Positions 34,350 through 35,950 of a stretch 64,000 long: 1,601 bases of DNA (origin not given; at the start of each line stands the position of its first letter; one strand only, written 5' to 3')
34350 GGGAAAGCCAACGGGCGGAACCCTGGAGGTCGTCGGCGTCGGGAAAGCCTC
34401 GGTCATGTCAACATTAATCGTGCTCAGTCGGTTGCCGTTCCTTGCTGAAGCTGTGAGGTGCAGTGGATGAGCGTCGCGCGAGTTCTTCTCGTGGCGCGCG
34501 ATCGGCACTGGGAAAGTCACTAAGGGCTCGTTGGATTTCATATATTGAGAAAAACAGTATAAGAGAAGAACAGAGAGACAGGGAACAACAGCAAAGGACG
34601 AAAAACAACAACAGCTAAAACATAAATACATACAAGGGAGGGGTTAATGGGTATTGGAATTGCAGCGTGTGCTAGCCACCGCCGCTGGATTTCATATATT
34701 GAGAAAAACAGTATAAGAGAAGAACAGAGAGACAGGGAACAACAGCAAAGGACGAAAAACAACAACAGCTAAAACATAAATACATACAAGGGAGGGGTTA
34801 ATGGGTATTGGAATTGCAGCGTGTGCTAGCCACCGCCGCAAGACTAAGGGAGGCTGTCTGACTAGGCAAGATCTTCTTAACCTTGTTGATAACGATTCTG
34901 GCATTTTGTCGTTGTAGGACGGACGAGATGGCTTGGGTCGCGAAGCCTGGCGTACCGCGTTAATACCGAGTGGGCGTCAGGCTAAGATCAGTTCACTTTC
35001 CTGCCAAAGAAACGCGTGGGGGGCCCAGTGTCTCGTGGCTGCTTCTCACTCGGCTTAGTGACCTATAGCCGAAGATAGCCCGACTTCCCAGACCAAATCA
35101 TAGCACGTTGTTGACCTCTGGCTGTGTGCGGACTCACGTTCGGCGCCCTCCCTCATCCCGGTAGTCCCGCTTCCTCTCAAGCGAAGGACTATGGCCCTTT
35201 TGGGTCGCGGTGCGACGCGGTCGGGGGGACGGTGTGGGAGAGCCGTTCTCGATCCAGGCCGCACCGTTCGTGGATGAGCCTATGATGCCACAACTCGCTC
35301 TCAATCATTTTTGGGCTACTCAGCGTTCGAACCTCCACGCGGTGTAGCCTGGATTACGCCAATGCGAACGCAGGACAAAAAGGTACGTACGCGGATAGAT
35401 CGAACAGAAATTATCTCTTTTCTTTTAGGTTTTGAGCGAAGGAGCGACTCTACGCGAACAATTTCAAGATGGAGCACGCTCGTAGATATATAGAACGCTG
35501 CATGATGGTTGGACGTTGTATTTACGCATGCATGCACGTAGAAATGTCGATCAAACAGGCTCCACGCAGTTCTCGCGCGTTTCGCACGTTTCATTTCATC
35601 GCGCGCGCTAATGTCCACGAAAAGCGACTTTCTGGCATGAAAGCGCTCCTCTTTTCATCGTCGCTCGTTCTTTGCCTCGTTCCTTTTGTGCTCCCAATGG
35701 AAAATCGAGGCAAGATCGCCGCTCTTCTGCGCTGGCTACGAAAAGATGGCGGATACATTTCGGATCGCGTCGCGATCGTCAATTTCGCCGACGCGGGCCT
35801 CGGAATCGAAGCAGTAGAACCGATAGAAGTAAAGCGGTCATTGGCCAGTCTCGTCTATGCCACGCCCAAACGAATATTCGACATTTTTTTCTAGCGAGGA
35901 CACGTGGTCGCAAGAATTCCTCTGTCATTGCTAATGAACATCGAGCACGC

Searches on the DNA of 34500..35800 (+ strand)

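Call 3: search_rna_families(source=window, start=34500, end=35800, threshold=evalue, max_evalue=10, show_alignments=5)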
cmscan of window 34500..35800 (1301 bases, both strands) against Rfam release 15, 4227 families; matches with E-value up to 10: 2.
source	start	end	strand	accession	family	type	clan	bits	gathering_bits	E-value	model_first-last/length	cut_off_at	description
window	35311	35371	+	RF00094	HDV_ribozyme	Gene; ribozyme;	-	24.7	50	0.47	1-89/89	no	Hepatitis delta virus ribozyme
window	35314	35371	+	RF01787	drz-agam-1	Gene; ribozyme;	-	17.2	37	2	1-82/82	no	drz-agam-1 ribozyme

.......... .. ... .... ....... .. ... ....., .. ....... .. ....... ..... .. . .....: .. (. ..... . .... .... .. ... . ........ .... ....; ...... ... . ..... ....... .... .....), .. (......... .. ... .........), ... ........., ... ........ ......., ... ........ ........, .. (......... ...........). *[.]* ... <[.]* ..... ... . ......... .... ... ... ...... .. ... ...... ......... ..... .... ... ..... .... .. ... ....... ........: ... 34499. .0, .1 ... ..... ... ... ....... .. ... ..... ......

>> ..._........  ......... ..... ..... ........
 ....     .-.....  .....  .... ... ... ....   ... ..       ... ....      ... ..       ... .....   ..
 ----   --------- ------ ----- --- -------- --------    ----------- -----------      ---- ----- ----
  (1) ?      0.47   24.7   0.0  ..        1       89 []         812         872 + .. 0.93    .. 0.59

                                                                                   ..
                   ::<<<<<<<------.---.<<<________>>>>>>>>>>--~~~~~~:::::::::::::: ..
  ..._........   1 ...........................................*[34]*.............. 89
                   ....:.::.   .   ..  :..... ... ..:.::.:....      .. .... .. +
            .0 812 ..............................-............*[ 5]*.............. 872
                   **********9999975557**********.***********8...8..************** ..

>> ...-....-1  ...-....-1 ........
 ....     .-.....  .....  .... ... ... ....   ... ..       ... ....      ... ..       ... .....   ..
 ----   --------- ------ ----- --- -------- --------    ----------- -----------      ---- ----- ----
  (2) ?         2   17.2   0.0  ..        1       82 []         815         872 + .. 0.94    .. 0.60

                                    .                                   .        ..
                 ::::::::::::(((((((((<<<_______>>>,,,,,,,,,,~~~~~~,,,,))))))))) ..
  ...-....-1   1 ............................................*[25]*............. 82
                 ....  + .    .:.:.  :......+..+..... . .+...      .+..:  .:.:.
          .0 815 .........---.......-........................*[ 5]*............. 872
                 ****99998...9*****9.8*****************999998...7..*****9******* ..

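Call 49: search_rna_families(source=window, start=34930, end=35110, threshold=evalue, max_evalue=10, show_alignments=6)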
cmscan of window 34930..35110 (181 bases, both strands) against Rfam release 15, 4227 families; matches with E-value up to 10: 0.
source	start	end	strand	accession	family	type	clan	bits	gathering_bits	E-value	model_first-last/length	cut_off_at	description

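Call 89: search_dna_similar(query=window:35305-35380:+, collection=phages, mode=distant, max_evalue=1, max_rows=15)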
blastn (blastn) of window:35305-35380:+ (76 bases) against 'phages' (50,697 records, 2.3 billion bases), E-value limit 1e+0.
No match.
